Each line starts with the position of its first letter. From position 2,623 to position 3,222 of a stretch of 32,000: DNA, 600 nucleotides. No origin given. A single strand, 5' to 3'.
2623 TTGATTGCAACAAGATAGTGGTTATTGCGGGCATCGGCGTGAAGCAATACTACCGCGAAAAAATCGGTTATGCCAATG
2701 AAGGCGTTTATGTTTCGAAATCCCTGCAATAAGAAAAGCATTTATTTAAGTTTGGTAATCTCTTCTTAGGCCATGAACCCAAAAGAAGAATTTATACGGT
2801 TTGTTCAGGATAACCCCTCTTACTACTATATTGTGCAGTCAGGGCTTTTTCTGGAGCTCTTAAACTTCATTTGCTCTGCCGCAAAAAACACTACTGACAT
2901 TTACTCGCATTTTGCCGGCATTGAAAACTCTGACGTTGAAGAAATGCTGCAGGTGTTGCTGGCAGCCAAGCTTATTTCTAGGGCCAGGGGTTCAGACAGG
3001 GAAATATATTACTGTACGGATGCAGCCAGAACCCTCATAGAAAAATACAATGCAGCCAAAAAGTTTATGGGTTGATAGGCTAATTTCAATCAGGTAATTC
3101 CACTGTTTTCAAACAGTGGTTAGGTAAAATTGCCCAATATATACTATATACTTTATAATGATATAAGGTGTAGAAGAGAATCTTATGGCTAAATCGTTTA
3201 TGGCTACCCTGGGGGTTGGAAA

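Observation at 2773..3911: Candidate minimal sensor-effector module: wHTH-like protein, stand-alone CARF-like protein and membrane-anchored Hjc-like nuclease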

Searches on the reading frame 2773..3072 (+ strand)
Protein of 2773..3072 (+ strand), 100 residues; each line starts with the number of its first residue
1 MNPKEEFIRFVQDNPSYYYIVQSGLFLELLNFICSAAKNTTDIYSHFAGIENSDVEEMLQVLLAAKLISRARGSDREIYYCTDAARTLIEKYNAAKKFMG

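Call 3: search_protein_families(library=pfam, proteins=[window:2773-3072:+], max_evalue=1)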
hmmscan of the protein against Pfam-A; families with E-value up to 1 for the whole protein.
window:2773-3072:+ (100 aa): 6 families
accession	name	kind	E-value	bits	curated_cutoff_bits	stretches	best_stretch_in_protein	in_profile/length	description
PF01978.25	TrmB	-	0.016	15.5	25.6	1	34-84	19-67/68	Sugar-specific transcriptional regulator TrmB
PF08100.18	Dimerisation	-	0.029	14.6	25.6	1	29-90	30-92/93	O-methyltransferase dimerisation domain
PF14394.12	DUF4423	-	0.11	12.7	30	1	35-72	34-70/165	Domain of unknown function (DUF4423)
PF04458.17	DUF505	-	0.11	11.2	28.7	1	51-93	363-407/622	Protein of unknown function (DUF505)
PF25376.1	Pre-PUA_NSUN2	-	0.13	13.2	24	1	64-93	27-56/99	NSUN2 Pre-PUA domain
PF24037.1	DUF7346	-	0.17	12.4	28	1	52-91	98-137/139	Family of unknown function (DUF7346)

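Call 4: search_protein_families(library=ncbifam, proteins=[window:2773-3072:+], max_evalue=1)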
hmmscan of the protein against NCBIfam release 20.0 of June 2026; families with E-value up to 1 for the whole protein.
window:2773-3072:+ (100 aa): 2 families
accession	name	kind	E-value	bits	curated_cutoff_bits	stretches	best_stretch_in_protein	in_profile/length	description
NF033789.1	repress_SdpR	subfamily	0.037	13.9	100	1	28-80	12-62/79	autorepressor SdpR family transcription factor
NF038232.1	STM3845_fam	equivalog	0.071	12.8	100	1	38-90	201-255/277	retron St85 family effector protein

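Call 5: search_protein_families(library=padloc, proteins=[window:2773-3072:+], max_evalue=1)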
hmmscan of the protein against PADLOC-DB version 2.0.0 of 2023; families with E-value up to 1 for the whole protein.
window:2773-3072:+ (100 aa): 4 families
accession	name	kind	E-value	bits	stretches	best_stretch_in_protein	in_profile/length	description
PDLC01438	Csa3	-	0.00086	17.4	1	25-93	149-214/305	"CAS-I,CAS-II,CAS-III,CAS-IV,CAS-V,CAS-VI; associated_signaling"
PDLC02928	NDT_II-A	-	0.0025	15.3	1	42-93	198-250/279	-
PDLC03461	REase_II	-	0.029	11.2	0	73-88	34-49/384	Type II restriction enzyme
PDLC00500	JetB1|JetB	-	0.033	11.9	1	49-93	8-50/201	DUF4194 domain; MukE-like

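Call 66: search_protein_families(library=pfam, alignment_id=A6, max_evalue=0.5)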
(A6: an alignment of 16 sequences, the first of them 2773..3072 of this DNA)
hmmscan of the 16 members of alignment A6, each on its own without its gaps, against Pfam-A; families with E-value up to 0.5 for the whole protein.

A. member 1, window:2773-3072:+ (100 aa): 6 families
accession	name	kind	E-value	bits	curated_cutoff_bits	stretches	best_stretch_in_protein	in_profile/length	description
PF01978.25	TrmB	-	0.016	15.5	25.6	1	34-84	19-67/68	Sugar-specific transcriptional regulator TrmB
PF08100.18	Dimerisation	-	0.029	14.6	25.6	1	29-90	30-92/93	O-methyltransferase dimerisation domain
PF14394.12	DUF4423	-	0.11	12.7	30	1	35-72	34-70/165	Domain of unknown function (DUF4423)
PF04458.17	DUF505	-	0.11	11.2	28.7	1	51-93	363-407/622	Protein of unknown function (DUF505)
PF25376.1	Pre-PUA_NSUN2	-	0.13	13.2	24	1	64-93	27-56/99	NSUN2 Pre-PUA domain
PF24037.1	DUF7346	-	0.17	12.4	28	1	52-91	98-137/139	Family of unknown function (DUF7346)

B. families by the number of members that match (of 16 scanned): 25 families
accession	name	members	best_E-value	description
PF14947.12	HTH_45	10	4.1e-07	Winged helix-turn-helix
PF01638.23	HxlR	7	0.0024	HxlR-like helix-turn-helix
PF08100.18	Dimerisation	7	0.029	O-methyltransferase dimerisation domain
PF04458.17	DUF505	6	0.0003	Protein of unknown function (DUF505)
PF14277.12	DUF4364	3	0.017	Domain of unknown function (DUF4364)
PF05158.18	RNA_pol_Rpc34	1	0.0006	RNA polymerase Rpc34 subunit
PF03501.21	S10_plectin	1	0.00073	Plectin/S10 domain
PF03474.20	DMA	1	0.005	DMRTA motif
PF23713.2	WH_Egal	1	0.012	Egalitarian winged helix domain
PF11313.14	DUF3116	1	0.013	Protein of unknown function (DUF3116)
PF01978.25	TrmB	1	0.016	Sugar-specific transcriptional regulator TrmB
PF24409.1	wHTH-PRTase_assc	1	0.024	wHTH-PRTase associated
PF07521.17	RMMBL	1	0.045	Zn-dependent metallo-hydrolase RNA specificity domain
PF11232.14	Med25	1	0.046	Mediator complex subunit 25 PTOV activation and synapsin 2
PF09382.16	RQC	1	0.089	RQC domain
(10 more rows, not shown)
